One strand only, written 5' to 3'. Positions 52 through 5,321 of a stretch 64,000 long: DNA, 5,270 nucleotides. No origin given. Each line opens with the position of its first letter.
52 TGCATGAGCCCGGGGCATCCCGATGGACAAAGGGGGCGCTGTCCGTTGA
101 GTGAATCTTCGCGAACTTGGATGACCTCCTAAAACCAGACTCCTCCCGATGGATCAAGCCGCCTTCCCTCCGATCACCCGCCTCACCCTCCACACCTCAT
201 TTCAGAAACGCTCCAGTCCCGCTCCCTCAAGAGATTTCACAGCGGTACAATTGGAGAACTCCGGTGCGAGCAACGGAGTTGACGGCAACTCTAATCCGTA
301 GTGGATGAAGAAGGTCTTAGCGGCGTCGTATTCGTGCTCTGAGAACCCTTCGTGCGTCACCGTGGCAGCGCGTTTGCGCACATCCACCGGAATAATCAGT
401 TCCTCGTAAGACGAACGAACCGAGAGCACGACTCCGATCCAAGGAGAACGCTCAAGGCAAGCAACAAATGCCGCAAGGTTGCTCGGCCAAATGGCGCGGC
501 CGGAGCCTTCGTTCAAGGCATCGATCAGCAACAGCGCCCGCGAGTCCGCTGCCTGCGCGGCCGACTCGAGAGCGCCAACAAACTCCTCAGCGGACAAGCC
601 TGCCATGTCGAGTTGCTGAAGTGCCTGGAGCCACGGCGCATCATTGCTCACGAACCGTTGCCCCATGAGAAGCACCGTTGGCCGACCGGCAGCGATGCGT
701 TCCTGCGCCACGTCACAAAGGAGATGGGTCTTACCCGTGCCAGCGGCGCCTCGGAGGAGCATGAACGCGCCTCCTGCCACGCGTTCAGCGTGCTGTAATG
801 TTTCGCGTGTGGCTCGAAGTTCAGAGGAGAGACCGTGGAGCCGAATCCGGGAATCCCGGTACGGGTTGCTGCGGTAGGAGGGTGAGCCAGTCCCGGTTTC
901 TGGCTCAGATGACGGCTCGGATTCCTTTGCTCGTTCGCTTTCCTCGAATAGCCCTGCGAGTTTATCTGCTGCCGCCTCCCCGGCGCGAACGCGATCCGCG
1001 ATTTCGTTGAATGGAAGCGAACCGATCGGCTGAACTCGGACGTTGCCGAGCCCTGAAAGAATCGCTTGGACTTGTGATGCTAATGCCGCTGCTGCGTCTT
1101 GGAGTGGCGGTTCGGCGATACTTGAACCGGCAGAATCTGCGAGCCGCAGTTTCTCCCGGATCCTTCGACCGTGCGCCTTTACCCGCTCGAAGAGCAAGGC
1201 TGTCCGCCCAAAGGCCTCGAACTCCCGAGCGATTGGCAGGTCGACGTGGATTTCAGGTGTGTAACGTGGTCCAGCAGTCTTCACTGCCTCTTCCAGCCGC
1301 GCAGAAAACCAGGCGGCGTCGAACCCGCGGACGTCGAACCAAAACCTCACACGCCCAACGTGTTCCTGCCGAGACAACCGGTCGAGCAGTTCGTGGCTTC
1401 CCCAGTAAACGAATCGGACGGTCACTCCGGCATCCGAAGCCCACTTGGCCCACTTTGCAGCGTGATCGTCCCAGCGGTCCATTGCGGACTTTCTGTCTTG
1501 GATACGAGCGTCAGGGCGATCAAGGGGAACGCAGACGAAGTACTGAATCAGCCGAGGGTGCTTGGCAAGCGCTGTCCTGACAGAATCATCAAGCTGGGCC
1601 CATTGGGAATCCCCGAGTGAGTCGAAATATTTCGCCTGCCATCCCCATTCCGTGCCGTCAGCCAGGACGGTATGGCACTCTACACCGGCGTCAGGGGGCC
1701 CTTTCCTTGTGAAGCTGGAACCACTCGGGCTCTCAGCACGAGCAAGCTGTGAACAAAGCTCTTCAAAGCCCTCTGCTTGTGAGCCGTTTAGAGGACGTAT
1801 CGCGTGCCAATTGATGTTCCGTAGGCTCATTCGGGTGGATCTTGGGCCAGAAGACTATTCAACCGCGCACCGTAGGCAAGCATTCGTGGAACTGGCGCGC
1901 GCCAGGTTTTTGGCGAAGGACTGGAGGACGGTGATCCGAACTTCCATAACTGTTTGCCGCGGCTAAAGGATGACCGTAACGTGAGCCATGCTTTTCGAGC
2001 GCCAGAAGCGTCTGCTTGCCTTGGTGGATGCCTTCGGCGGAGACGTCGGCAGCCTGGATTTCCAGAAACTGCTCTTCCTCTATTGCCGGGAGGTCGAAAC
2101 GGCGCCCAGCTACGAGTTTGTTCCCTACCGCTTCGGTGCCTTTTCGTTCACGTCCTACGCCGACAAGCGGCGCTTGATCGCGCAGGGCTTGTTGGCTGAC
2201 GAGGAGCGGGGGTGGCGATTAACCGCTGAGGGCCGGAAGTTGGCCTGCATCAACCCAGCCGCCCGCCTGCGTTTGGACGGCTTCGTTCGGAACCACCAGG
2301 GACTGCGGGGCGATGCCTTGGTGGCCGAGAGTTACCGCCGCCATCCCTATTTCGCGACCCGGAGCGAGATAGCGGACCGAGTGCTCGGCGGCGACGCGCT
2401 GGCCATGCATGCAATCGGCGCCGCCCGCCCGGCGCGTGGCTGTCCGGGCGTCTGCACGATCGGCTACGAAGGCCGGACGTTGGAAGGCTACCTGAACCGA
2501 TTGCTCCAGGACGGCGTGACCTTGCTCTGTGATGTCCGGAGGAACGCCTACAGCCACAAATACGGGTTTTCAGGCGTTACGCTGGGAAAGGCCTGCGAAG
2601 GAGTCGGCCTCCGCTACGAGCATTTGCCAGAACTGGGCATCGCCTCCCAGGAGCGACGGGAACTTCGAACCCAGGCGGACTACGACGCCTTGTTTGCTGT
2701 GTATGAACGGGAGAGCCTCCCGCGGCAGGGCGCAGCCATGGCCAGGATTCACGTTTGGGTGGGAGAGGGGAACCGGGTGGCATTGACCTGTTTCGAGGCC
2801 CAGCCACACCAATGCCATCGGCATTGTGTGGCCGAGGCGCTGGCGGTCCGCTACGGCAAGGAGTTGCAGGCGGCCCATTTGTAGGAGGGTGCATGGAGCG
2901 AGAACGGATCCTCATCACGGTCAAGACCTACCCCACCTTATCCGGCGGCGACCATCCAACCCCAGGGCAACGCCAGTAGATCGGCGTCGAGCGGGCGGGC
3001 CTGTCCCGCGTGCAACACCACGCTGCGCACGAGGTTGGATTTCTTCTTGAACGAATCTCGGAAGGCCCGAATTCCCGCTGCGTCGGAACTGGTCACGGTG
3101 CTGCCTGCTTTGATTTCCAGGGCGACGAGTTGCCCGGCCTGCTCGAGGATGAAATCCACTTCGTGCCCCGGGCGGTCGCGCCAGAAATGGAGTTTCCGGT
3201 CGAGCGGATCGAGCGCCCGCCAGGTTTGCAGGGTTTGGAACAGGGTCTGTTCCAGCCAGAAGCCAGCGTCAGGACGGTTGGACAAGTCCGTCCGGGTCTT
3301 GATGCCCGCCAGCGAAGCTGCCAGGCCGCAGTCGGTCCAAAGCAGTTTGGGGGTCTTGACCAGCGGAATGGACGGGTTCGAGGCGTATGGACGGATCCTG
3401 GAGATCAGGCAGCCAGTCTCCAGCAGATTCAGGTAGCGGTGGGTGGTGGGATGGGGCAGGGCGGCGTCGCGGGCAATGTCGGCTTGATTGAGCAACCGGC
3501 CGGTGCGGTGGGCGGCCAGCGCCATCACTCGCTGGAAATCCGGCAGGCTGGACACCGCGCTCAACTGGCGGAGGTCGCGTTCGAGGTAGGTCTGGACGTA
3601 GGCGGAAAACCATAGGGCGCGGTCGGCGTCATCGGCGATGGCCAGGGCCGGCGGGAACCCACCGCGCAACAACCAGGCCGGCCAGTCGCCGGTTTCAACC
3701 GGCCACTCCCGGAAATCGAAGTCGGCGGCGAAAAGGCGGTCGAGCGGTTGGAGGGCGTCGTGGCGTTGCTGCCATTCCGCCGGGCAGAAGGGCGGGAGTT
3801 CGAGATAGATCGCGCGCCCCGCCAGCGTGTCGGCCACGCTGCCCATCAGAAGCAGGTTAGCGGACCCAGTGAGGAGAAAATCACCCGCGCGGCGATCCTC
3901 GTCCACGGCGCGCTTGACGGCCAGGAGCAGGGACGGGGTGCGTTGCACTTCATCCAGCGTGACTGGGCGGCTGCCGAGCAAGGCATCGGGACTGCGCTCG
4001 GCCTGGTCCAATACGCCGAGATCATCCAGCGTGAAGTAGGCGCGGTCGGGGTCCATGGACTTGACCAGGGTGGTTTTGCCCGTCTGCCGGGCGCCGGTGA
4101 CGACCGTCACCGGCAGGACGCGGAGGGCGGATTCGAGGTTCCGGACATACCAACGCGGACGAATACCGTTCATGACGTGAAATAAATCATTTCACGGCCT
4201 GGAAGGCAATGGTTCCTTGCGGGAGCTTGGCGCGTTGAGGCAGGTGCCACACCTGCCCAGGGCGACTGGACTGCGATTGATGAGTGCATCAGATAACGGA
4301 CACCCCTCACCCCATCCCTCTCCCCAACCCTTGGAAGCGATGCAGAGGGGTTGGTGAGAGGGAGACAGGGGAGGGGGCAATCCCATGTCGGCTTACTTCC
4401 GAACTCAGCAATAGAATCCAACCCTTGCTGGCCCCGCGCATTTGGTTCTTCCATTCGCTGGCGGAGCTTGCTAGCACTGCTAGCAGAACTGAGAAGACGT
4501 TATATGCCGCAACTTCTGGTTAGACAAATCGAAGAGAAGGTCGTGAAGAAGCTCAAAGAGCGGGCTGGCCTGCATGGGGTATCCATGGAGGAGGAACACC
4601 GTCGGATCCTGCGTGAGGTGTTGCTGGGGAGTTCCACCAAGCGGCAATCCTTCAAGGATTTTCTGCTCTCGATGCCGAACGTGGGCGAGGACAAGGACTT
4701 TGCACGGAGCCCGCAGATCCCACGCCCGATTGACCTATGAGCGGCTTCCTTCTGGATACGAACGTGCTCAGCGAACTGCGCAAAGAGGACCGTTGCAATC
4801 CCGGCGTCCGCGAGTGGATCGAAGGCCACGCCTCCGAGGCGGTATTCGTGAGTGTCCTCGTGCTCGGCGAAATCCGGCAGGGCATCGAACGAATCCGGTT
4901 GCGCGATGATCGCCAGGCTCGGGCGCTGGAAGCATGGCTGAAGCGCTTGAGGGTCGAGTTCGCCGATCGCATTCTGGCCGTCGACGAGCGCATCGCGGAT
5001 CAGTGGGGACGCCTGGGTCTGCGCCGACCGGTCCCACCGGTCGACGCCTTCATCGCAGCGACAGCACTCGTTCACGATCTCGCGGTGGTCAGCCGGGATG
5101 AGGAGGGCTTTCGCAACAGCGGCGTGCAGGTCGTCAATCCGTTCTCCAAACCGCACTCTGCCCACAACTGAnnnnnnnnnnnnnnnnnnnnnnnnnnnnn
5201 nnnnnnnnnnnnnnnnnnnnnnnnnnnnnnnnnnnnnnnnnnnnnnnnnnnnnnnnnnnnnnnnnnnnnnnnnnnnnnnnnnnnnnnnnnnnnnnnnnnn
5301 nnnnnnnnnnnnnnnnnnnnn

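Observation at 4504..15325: BREX-type-2-like core (BrxC/PglY-class ATPase, PglZ, BrxD, BrxHI) with no methyltransferase or PglW in cis, directly abutted by a VapBC module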

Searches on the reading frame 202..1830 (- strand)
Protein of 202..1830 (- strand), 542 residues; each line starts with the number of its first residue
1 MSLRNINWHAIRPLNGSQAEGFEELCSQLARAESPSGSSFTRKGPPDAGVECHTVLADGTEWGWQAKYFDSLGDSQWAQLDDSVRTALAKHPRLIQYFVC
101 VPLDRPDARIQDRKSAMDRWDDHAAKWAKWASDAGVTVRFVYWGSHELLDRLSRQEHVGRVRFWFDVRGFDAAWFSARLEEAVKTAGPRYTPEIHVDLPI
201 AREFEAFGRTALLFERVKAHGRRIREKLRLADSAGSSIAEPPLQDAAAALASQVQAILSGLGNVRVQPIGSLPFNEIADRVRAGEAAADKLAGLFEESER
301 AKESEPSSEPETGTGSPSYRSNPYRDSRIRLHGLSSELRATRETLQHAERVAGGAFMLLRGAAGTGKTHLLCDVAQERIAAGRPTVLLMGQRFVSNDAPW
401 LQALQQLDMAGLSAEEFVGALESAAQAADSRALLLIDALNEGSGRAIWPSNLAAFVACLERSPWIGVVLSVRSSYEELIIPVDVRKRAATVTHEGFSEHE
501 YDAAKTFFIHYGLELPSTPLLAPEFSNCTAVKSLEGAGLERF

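Call 21: search_protein_families(library=pfam, proteins=[window:202-1830:-], max_evalue=0.01)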
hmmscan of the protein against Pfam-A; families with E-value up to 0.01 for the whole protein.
window:202-1830:- (542 aa): 6 families
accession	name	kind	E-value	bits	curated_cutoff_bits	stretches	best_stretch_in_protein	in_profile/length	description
PF13191.12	AAA_16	-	4.8e-05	24.3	32.6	1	337-431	8-101/167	AAA ATPase domain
PF05729.18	NACHT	-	0.0019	18.5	26.7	1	357-441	3-92/167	NACHT domain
PF25199.1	nSTAND_NTPase5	-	0.0029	17.9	34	0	338-395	22-82/145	Novel STAND NTPase 5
PF00004.35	AAA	-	0.0041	18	21.2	1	357-440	1-67/131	ATPase family associated with various cellular activities (AAA)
PF01695.23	IstB_IS21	-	0.0045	17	24.1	0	356-388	94-126/238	IstB-like ATP binding protein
PF13481.12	AAA_25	-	0.0096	16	27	0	349-387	28-65/195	AAA domain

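Call 62: search_protein_families(library=padloc, proteins=[window:202-1830:-], max_evalue=0.001)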
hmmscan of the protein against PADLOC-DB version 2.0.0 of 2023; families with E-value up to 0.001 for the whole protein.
window:202-1830:- (542 aa): 7 families
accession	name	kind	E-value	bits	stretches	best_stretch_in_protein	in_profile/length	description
PDLC02164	Avs2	-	2.4e-178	593.7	1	5-527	3-517/1504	-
PDLC02162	Avs2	-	1.2e-129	432.4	1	5-527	2-502/1379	-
PDLC02161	Avs2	-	9.7e-99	329.7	1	7-533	2-521/1499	-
PDLC02166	Avs2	-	5e-88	294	1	5-529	4-506/1498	-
PDLC02163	Avs2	-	3.4e-67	225.1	1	150-527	214-585/1576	-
PDLC02165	Avs2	-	8.6e-64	213.9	1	170-527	38-384/1375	-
PDLC02350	AbiO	-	0.00031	17.6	1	352-390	191-228/468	AbiO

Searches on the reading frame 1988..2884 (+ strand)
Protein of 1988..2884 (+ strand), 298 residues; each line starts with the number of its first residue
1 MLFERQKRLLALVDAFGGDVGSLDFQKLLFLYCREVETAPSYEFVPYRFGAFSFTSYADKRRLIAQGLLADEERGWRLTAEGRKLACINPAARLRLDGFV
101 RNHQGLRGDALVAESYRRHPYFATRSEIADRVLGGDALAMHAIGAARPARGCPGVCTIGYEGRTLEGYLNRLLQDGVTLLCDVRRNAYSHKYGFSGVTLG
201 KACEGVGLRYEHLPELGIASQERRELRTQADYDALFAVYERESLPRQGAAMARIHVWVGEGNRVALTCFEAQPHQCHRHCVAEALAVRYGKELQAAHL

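Call 21: search_protein_families(library=pfam, proteins=[window:1988-2884:+], max_evalue=0.01)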
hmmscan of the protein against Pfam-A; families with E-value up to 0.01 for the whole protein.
window:1988-2884:+ (298 aa): 3 families
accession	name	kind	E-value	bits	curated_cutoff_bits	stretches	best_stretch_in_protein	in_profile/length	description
PF04343.18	DUF488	-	8.1e-23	81.8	22.2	1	165-285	2-121/121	Domain of unknown function DUF488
PF06969.22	HemN_C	-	0.00042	20.8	24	1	48-83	29-65/67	HemN C-terminal domain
PF22751.1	DUF488-N3a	-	0.00053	20.7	27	1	228-286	56-115/118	Active DUF488-N3 subclade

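Call 62: search_protein_families(library=padloc, proteins=[window:1988-2884:+], max_evalue=0.001)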
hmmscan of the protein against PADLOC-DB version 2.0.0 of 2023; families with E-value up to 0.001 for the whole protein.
window:1988-2884:+ (298 aa): 4 families
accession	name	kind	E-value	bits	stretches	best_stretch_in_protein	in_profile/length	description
PDLC04505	PDC-M19A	-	7.2e-97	322.4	1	3-297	2-293/294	-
PDLC04504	PDC-M19A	-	5.1e-53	177.8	1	68-286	6-222/234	-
PDLC04657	PDC-M45B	-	1.5e-10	39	1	155-285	6-133/204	-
PDLC04658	PDC-M45C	-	1.9e-10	38.7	1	155-292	3-139/145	-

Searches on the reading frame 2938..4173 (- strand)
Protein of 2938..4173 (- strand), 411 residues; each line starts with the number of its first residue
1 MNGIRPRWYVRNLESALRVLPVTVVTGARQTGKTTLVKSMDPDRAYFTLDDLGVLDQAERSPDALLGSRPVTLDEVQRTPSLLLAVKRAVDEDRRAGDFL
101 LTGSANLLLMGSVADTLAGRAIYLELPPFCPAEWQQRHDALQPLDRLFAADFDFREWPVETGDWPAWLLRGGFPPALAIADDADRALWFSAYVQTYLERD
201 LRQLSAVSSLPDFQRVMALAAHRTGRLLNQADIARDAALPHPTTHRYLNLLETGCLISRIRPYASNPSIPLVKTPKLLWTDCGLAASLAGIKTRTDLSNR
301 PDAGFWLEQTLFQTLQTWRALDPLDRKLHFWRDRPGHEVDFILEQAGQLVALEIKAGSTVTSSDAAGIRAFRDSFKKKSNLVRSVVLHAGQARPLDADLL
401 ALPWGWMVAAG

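Call 21: search_protein_families(library=pfam, proteins=[window:2938-4173:-], max_evalue=0.01)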
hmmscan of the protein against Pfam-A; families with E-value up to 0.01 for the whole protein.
window:2938-4173:- (411 aa): 3 families
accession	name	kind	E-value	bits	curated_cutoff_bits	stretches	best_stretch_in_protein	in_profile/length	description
PF13635.12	DUF4143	-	6.4e-37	127.2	28.1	1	198-357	1-160/160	Domain of unknown function (DUF4143)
PF13173.12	AAA_14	-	1.4e-21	77.3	27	1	22-133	4-127/129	AAA domain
PF09339.16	HTH_IclR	-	0.00032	20.8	22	1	220-252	13-43/52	IclR helix-turn-helix domain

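Call 33: find_encoding_contigs(protein=window:2938-4173:-, flank=10000, max_places=6)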
Protein window:2938-4173:- (411 aa): 3 contigs read that carry it; 3 places shown.
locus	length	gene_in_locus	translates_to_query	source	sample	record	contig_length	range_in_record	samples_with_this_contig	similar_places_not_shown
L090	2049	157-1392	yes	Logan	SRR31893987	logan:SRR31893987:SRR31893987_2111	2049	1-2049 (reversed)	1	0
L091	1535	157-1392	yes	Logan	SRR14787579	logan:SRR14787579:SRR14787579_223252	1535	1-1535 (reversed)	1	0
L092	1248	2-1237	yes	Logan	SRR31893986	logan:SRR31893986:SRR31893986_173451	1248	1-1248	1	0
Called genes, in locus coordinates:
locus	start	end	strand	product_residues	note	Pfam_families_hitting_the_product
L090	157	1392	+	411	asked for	PF13173:AAA_14, PF13635:DUF4143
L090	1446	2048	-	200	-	?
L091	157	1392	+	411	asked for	PF13173:AAA_14, PF13635:DUF4143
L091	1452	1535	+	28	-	?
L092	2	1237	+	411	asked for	PF13173:AAA_14, PF13635:DUF4143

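Call 62: search_protein_families(library=padloc, proteins=[window:2938-4173:-], max_evalue=0.001)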
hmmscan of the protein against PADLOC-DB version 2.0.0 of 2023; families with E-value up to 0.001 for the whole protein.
window:2938-4173:- (411 aa): 7 families
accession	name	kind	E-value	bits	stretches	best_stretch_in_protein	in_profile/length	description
PDLC04790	PDC-S01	-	2.1e-112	374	1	1-407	8-417/422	-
PDLC04789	PDC-S01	-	1.7e-45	153.7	1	9-377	6-358/375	-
PDLC04791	PDC-S01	-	1.6e-30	104.1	2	166-382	160-374/395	-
PDLC04787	PDC-S01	-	7.2e-24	82.4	1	6-353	12-354/412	-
PDLC04788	PDC-S01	-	1e-15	55.6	1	72-360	89-386/448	-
PDLC04786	PDC-S01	-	1.5e-12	45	1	273-363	304-393/439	-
PDLC04792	PDC-S01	-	5.4e-11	39.7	1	266-366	291-394/452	-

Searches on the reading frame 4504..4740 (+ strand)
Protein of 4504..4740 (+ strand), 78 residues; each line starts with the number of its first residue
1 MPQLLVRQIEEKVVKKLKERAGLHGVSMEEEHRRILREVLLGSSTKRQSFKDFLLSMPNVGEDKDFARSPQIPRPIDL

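Call 3: search_protein_families(library=pfam, proteins=[window:4504-4740:+], max_evalue=0.01)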
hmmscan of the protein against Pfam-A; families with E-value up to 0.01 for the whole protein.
window:4504-4740:+ (78 aa): 1 family
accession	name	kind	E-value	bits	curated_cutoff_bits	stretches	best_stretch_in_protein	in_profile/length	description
PF22513.2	FitA-like_RHH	-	4.1e-14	52.7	27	1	2-39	1-38/39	Antitoxin FitA-like, ribbon-helix-helix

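Call 4: search_protein_families(library=padloc, proteins=[window:4504-4740:+], max_evalue=0.001)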
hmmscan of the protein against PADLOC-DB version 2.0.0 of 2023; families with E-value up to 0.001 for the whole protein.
window:4504-4740:+ (78 aa): 0 families

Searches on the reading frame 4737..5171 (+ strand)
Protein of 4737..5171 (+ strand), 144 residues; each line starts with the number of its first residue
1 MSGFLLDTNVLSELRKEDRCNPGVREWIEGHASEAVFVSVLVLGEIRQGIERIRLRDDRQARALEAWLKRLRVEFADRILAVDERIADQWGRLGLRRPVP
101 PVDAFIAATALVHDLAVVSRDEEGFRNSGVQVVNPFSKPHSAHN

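Call 3: search_protein_families(library=pfam, proteins=[window:4737-5171:+], max_evalue=0.01)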
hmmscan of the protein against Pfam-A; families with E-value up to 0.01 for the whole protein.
window:4737-5171:+ (144 aa): 1 family
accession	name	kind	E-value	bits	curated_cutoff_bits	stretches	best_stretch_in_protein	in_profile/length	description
PF01850.27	PIN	-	1.1e-18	68.5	23.6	1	5-126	2-115/120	PIN domain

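Call 4: search_protein_families(library=padloc, proteins=[window:4737-5171:+], max_evalue=0.001)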
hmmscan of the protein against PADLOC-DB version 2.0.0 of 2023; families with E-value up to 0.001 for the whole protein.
window:4737-5171:+ (144 aa): 0 families

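Call 76: find_related_loci(query=A5, collection=metagenome_contigs, flank=10000)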
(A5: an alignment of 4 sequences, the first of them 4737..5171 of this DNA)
Query A5 (144 aa) in metagenome_contigs; peptide patterns used: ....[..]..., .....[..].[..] (x = any residue, [..] = any of these).
600 stretches matched a pattern (row limit reached: there are more); 491 encode a relative of the query (tblastn E <= 1e-3); the best 80 are kept; 80 distinct loci.
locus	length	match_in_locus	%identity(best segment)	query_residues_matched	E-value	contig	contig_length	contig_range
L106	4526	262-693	74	1-144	1e-70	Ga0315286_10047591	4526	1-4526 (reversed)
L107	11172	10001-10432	72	1-144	5e-68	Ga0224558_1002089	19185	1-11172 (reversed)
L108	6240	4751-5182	72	1-144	1e-67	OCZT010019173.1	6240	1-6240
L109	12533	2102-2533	69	1-144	2e-64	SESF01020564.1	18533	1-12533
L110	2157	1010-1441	70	1-144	1e-65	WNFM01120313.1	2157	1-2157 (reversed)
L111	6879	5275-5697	71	1-141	8e-64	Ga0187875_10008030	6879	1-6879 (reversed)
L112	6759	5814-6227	72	1-138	6e-63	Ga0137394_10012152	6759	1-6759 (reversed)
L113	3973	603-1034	68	1-144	8e-63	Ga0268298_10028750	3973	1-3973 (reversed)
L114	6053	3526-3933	73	1-136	2e-62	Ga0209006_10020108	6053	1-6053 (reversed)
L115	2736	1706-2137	69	1-144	6e-63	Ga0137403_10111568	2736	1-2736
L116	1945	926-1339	72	1-138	2e-63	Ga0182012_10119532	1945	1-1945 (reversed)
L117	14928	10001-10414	72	1-138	5e-61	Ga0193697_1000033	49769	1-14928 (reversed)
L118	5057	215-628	70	1-138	1e-60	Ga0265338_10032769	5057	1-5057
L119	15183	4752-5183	67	1-144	5e-60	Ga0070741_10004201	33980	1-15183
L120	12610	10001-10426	71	1-142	9e-60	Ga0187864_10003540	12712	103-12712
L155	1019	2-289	69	42-137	2e-42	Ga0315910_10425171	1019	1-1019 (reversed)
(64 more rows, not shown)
